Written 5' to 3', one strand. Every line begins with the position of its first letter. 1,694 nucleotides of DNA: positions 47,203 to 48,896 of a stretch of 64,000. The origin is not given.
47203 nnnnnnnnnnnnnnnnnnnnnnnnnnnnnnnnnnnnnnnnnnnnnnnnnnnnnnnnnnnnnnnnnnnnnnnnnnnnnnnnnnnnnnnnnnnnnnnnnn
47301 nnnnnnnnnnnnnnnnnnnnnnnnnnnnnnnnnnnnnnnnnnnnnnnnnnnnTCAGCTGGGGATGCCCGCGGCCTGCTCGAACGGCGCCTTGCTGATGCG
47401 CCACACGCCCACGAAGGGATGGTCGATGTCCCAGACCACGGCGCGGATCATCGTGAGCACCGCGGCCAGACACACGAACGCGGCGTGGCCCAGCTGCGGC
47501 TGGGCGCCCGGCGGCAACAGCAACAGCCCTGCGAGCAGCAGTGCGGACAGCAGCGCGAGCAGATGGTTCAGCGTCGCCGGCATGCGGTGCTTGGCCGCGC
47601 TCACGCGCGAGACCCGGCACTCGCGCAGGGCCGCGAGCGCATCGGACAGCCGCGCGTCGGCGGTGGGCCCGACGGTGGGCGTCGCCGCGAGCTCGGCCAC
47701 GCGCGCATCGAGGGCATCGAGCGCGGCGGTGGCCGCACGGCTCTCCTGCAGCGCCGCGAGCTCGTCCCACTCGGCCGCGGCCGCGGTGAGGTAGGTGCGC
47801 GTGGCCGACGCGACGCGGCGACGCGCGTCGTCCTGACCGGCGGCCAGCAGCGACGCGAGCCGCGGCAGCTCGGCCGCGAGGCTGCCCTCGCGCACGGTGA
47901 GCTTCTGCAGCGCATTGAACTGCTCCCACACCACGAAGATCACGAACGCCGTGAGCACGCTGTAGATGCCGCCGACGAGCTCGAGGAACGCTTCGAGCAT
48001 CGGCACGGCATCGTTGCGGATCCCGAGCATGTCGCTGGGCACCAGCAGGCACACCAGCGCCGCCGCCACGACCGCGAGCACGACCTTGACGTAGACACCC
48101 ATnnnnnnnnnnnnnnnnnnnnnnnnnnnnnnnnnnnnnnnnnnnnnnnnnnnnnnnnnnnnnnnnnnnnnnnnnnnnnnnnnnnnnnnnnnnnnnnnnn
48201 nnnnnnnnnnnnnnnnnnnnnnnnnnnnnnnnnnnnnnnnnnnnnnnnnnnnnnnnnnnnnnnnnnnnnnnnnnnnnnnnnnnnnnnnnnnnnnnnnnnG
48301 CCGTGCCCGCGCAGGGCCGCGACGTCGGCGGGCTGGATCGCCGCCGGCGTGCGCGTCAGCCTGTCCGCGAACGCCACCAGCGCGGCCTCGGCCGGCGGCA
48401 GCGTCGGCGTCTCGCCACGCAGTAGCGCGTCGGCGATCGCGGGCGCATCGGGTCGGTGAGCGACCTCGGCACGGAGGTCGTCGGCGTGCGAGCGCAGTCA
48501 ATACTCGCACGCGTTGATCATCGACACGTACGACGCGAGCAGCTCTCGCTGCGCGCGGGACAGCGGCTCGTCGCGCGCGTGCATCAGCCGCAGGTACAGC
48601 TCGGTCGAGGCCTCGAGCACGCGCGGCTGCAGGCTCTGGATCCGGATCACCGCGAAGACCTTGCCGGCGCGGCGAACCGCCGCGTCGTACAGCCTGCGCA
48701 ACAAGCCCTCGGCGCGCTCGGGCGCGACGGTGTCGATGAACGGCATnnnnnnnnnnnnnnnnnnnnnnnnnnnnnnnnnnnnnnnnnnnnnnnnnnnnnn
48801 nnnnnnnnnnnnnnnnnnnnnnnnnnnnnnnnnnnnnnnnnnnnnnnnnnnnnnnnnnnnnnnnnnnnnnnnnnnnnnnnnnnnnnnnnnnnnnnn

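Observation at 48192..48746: AhpD/CMD-family gene with an in-frame UGA at the active-site Cys position plus a SECIS-like hairpin: candidate selenoprotein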

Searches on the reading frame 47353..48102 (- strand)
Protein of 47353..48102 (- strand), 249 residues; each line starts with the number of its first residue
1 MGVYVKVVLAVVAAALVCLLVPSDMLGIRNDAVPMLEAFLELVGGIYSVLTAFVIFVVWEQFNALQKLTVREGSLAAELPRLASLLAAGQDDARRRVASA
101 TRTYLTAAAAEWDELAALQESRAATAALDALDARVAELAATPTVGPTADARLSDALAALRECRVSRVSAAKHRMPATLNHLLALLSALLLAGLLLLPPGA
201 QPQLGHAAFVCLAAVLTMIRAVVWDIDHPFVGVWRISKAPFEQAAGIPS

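Call 12: find_encoding_contigs(protein=window:47353-48102:-, flank=10000, max_places=6)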
Protein window:47353-48102:- (249 aa): 2 contigs read that carry it; 2 places shown.
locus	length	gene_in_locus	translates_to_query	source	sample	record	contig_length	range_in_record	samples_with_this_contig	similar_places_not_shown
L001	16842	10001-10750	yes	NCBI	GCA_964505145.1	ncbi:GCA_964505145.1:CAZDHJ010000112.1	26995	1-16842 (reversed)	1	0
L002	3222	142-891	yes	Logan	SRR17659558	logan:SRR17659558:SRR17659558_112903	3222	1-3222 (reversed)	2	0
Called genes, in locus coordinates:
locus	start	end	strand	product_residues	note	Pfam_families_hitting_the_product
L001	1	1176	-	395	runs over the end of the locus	PF00903:Glyoxalase, PF13669:Glyoxalase_4 (faint), PF18029:Glyoxalase_6 (faint), PF22656:At5g48480-like_N (faint), PF22650:At5g48480-like_C (faint), PF00903:Glyoxalase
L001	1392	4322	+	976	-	PF00069:Pkinase, PF07714:PK_Tyr_Ser-Thr, PF00515:TPR_1 (faint), PF17874:TPR_MalT (weak), PF13424:TPR_12, PF17874:TPR_MalT, PF13424:TPR_12, PF13374:TPR_10 (weak), +3 more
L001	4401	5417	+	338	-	PF01112:Asparaginase_2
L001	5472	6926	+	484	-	PF01654:Cyt_bd_oxida_I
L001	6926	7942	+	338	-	PF02322:Cyt_bd_oxida_II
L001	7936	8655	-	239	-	-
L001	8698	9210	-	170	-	-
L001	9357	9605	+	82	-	-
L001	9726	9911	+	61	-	-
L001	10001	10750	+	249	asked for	PF14023:Bestrophin-like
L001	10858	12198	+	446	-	-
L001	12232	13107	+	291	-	PF00561:Abhydrolase_1, PF12697:Abhydrolase_6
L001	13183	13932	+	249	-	-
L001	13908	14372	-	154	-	PF13380:CoA_binding_2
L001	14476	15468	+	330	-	PF06283:ThuA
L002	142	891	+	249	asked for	PF14023:Bestrophin-like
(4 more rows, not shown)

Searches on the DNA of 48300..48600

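Call 10: search_rna_families(source=window, start=48300, end=48600, threshold=evalue, max_evalue=10, show_alignments=3)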
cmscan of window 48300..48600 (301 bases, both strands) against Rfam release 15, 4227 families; matches with E-value up to 10: 2.
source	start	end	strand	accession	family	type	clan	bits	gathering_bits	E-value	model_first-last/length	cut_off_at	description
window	48511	48600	+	RF03062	xerDC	Cis-reg;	-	13.8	72.5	5.9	1-84/126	3'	xerDC RNA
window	48387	48439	-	RF02691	BTH_s19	Gene; sRNA;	-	10.8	153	1.5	29-84/224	no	Burkholderia sRNA 19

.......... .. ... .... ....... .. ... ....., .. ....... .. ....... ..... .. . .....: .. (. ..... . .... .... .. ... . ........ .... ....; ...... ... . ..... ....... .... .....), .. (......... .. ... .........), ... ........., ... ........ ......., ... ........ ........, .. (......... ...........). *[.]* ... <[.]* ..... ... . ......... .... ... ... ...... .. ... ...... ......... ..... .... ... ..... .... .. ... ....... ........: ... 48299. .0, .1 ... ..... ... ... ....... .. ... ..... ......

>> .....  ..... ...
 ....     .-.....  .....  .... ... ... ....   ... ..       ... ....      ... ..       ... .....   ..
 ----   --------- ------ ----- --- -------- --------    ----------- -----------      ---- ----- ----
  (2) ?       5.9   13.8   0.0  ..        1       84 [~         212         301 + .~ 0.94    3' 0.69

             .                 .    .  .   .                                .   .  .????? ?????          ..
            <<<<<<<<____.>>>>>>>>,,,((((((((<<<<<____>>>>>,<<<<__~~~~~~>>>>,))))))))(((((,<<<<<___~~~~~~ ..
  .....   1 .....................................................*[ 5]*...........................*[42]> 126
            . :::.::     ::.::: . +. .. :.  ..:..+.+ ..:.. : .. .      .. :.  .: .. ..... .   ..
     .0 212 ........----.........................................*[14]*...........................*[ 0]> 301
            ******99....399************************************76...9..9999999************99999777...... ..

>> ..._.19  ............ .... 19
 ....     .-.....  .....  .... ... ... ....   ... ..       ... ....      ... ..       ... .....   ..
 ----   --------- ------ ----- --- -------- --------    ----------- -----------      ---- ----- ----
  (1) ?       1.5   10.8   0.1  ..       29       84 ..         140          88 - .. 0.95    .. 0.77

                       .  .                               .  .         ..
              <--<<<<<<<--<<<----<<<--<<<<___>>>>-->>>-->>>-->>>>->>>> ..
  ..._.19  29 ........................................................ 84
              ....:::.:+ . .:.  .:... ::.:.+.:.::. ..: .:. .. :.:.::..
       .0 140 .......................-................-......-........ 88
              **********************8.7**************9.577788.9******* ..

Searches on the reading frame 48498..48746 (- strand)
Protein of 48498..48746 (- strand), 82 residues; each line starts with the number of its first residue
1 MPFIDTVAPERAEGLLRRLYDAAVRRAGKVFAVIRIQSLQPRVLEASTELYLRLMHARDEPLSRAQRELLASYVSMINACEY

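Call 43: find_encoding_contigs(protein=window:48498-48746:-, flank=3000, max_places=10)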
Protein window:48498-48746:- (82 aa): 23 contigs read that carry it; 10 places shown.
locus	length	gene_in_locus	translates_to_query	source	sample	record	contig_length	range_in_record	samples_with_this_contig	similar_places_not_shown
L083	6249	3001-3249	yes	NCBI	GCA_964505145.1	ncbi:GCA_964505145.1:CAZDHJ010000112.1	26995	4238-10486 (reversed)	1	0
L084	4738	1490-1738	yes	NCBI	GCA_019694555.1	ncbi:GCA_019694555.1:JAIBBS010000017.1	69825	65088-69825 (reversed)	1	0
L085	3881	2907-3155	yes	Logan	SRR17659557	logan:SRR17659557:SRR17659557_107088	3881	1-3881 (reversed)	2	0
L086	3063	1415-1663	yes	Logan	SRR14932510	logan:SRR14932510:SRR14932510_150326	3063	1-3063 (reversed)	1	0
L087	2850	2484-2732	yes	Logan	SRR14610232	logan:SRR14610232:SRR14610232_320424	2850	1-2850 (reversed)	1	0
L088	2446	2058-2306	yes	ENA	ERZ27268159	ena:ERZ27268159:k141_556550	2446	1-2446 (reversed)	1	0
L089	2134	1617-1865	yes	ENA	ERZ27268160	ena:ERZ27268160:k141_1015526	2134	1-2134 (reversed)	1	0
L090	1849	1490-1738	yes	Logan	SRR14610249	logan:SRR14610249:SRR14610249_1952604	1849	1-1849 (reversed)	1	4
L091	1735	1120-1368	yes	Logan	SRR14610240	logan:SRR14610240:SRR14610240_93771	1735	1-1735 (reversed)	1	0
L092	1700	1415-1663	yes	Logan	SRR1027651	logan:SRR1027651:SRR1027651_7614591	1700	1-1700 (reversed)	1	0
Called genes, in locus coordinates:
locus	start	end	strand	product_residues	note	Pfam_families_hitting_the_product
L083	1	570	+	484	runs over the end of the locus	PF01654:Cyt_bd_oxida_I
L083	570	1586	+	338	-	PF02322:Cyt_bd_oxida_II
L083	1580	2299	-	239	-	-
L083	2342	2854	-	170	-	-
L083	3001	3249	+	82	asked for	-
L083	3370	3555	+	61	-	-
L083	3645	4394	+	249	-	PF14023:Bestrophin-like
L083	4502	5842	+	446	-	-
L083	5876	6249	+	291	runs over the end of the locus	PF00561:Abhydrolase_1, PF12697:Abhydrolase_6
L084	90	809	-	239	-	-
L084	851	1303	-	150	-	-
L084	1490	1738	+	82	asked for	-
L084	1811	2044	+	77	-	-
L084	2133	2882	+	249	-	PF14023:Bestrophin-like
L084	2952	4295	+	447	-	-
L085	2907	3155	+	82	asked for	-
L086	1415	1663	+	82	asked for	-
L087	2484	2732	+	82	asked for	-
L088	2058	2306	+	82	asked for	-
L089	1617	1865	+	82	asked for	-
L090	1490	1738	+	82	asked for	-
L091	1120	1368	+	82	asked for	-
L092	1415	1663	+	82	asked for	-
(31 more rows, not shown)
